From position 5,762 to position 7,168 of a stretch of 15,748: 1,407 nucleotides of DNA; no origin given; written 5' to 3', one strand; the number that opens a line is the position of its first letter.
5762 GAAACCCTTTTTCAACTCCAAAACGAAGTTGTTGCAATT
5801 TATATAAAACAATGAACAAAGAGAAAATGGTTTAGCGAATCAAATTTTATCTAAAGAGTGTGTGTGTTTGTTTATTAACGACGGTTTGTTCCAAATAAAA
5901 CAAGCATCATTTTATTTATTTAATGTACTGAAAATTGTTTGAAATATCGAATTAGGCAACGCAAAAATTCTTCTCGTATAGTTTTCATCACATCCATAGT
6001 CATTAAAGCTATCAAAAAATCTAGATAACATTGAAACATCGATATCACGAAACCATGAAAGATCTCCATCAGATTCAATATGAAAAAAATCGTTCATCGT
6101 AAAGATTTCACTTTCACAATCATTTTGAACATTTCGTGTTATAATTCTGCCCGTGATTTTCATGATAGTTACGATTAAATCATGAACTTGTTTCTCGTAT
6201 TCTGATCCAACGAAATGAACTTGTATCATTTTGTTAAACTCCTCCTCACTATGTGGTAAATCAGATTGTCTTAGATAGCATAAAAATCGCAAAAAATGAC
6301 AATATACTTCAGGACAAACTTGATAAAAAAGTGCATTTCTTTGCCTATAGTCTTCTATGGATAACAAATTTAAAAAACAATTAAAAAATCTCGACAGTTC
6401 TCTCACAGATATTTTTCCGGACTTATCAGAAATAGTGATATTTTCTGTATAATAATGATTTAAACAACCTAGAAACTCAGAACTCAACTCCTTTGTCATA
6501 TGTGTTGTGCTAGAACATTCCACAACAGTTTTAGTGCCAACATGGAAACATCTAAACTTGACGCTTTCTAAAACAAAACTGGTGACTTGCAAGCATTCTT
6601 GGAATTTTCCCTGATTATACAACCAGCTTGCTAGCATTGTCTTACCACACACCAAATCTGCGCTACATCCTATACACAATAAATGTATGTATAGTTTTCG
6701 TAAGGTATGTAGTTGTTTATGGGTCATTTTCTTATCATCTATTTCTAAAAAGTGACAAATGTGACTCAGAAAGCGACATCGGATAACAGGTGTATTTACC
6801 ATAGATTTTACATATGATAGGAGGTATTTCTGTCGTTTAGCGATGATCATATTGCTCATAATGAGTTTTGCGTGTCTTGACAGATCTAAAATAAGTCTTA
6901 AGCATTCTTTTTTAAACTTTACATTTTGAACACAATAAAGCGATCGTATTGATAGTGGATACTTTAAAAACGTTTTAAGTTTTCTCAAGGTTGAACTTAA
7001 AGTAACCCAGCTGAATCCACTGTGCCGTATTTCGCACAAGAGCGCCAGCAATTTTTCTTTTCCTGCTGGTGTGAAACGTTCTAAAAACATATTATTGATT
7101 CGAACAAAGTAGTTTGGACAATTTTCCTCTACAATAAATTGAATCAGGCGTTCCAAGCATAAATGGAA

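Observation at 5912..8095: Intronless cGAS-like (Mab-21) nucleotidyltransferase with an intact catalytic triad and an uncharacterised ~300-aa C-terminal helical extension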

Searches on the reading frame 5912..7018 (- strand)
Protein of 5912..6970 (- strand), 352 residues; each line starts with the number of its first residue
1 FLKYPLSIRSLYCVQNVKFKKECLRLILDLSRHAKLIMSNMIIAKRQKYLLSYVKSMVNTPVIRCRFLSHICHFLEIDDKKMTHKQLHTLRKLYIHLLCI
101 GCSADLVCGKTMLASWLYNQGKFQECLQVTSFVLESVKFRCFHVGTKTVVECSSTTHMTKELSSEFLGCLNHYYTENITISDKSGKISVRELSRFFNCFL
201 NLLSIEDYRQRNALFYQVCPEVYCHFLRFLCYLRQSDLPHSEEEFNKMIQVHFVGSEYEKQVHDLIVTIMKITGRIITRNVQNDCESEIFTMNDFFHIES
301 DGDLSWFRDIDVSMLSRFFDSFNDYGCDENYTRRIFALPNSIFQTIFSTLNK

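Call 39: predict_structure(alignment_id=A2)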
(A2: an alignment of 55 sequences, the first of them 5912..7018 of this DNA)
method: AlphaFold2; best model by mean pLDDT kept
length: 368 residues; sequences in the alignment: 55
mean_pLDDT: 80.3   pTM: 0.82
mean pLDDT of the five models: 80.3, 79.2, 77.1, 76.6, 75.9
residues with pLDDT >= 90: 137; 70-90: 138; 50-70: 58; < 50: 35
segments of 3 or more residues with pLDDT < 50: 1-11, 19-23, 25-27, 347-355, 366-368
pLDDT, mean of each block of 10 residues (from residue 1): 41 50 49 81 88 86 84 85 88 90 93 92 95 96 98 92 86 63 81 85 87 84 70 94 98 97 96 90 93 91 81 72 65 75 52 48 49
secondary structure, 60 per line:
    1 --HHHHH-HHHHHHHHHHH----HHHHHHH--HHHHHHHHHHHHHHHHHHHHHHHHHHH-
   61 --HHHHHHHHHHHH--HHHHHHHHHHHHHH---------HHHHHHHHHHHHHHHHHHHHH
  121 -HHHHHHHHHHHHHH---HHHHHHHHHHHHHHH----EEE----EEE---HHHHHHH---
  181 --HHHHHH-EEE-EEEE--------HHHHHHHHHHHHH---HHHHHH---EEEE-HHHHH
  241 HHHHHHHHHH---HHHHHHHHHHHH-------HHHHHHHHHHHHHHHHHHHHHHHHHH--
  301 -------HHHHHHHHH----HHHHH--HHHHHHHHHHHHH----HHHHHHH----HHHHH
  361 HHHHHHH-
elements in order: H3-7 H9-19 H24-30 H33-59 H63-74 H77-90 H100-120 H122-135 H139-153 E158-160 E165-167 H171-177 H183-188 E190-192 E194-197 H206-218 H222-227 E231-234 H236-250 H254-265 H273-298 H308-316 H321-325 H328-340 H345-351 H356-367

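Call 43: search_protein_families(library=pfam, alignment_id=A2, max_evalue=0.01)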
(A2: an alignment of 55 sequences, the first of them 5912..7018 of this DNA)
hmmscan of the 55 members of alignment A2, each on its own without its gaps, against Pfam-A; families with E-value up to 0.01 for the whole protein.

A. member 1, window:5912-7018:- (368 aa): 0 families

B. families by the number of members that match (of 55 scanned): 13 families
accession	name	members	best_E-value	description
PF20266.3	Mab-21_C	54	3.4e-17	Mab-21 protein HhH/H2TH-like domain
PF03281.20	Mab-21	49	1.5e-14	Mab-21 protein nucleotidyltransferase domain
PF00515.34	TPR_1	9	3.4e-05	Tetratricopeptide repeat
PF22600.2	MTPAP-like_central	9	0.0039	Poly(A) RNA polymerase, mitochondrial-like, central palm domain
PF01909.29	NTP_transf_2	6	0.00075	Nucleotidyltransferase domain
PF07719.23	TPR_2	4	3.4e-05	Tetratricopeptide repeat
PF13181.12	TPR_8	3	0.00051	Tetratricopeptide repeat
PF12895.13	ANAPC3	3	0.0012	Anaphase-promoting complex, cyclosome, subunit 3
PF13424.12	TPR_12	2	0.00089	Tetratricopeptide repeat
PF13374.12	TPR_10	2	0.0039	Tetratricopeptide repeat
PF13428.12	TPR_14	1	0.00055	Tetratricopeptide repeat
PF16295.10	TetR_C_10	1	0.0046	Tetracyclin repressor-like, C-terminal domain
PF13176.12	TPR_7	1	0.0056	Tetratricopeptide repeat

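Call 50: find_homologous_proteins(query=window:5912-6970:-, max_evalue=0.001)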
Query window:5912-6970:- (352 aa): 4 proteins with E <= 0.001 among 504 candidates.
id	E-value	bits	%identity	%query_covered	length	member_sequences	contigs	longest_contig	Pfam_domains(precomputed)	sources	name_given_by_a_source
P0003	2.5e-186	637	82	95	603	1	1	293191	-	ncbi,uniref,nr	ncbi:unnamed protein product [Mytilus coruscus]|uniref:Mab-21-like HhH/H2TH-like domain-containing p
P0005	1.6e-72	263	57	70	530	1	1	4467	PF20266.4,PF03281.21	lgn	-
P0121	8.6e-40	155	59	39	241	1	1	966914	-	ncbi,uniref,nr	ncbi:unnamed protein product [Mytilus edulis]|uniref:Uncharacterized protein n=1 Tax=Mytilus edulis 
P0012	2.2e-30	124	83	20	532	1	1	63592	PF03281.21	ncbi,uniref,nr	ncbi:unnamed protein product [Mytilus coruscus]|uniref:Mab-21-like nucleotidyltransferase domain-con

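Call 56: fold_search(model_id=the predicted structure, library=pdb)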
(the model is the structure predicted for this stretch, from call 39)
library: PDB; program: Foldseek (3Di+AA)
matches with E <= 10: 355; with E <= 0.001: 0
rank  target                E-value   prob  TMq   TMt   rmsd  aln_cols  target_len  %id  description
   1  3ieg_A                1.2e-01  0.60  0.19  0.20  20.3       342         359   12  Crystal Structure of P58(IPK) TPR Domain at 2.5 A (released 2010-03-31)
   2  2y4t_B                3.0e-01  0.35  0.19  0.17  18.9       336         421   12  Crystal structure of the human co-chaperone P58(IPK) (released 2011-08-10)
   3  9qo6_C                3.3e-01  0.28  0.21  0.20  19.6       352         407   10  9-subunit COP9 signalosome complex (released 2026-02-04)
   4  6f9i_A                3.6e-01  0.41  0.21  0.28  15.5       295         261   14  Crystal structure of KLC2 bound to the second tryptophan-acidic motif peptide from calsyntenin-1 (released 2018-09-05)
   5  6ejn_A                4.4e-01  0.38  0.21  0.27  15.2       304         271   13  The KLC2 TPR domain bound to the JIP3 leucine zipper domain (released 2018-09-05)
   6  9hmf_K                4.6e-01  0.44  0.24  0.13  18.8       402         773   11  Periplasmic scaffold of the Campylobacter jejuni flagellar motor (alpha carbon trace) (released 2024-12-25)
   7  6f9i_B                5.1e-01  0.35  0.22  0.28  15.8       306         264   14  Crystal structure of KLC2 bound to the second tryptophan-acidic motif peptide from calsyntenin-1 (released 2018-09-05)
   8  2y4t_A                5.8e-01  0.23  0.19  0.17  19.9       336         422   13  Crystal structure of the human co-chaperone P58(IPK) (released 2011-08-10)
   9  8usb_X                6.3e-01  0.12  0.15  0.14  21.1       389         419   12  Non-substrate-engaged human 26S proteasome with Nub1/FAT10 bound to Rpn1 (released 2024-11-06)
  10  8rsv_A                7.2e-01  0.13  0.18  0.18  20.5       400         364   10  Rap from bacteriophage Phi3T in presence of pheromone RRGHTAS (released 2024-07-24)
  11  8usc_X                7.2e-01  0.09  0.13  0.13  19.9       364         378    9  Nub1/Fat10-processing human 26S proteasome (released 2024-11-06)
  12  5hop_A                8.7e-01  0.13  0.15  0.20  16.4       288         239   11  1.65 Angstrom resolution crystal structure of lmo0182 (residues 1-245) from Listeria monocytogenes EGD-e (released 2017-02-01)
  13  2uy1_A                8.7e-01  0.09  0.14  0.12  25.1       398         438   12  CRYSTAL STRUCTURE OF CSTF-77 (released 2007-07-03)
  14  8rsu_A                9.0e-01  0.12  0.18  0.18  20.4       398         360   10  Rap from bacteriophage Phi3T in presence of pheromone RRGHTA (released 2024-07-24)
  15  5ojf_A                9.5e-01  0.21  0.20  0.27  16.1       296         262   13  Crystal Structure of KLC2-TPR domain (fragment [A1-B6] (released 2017-10-11)
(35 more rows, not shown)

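Call 60: search_protein_representatives(protein=window:5912-6970:-)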
Query: 352 residues. Proteins with E-value up to 0.001 (for the whole library): 21; up to 1e-10: 11; up to 1e-30: 6. The best 21 are listed.
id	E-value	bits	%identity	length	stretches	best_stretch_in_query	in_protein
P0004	1.2e-118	412.8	75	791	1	1-259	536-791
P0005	5.1e-73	262.8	58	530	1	1-247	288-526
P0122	4.5e-58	213.6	80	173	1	175-296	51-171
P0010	4.5e-53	197.2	34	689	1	2-344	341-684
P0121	2.7e-40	155.2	59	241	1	75-213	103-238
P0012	7.1e-31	124.2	77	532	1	234-310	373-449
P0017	3.0e-22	95.9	30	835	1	11-283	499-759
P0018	1.8e-21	93.3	30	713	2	14-293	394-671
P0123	9.4e-16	74.5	34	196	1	65-204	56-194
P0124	2.5e-11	59.9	30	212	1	77-289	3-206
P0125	3.0e-11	59.7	34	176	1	206-342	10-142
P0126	1.4e-10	57.5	34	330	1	42-133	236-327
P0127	7.5e-10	55.1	39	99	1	248-347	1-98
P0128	1.7e-09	54.0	33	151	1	165-273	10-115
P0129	2.8e-09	53.2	37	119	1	80-155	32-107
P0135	5.3e-04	35.9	35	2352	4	104-150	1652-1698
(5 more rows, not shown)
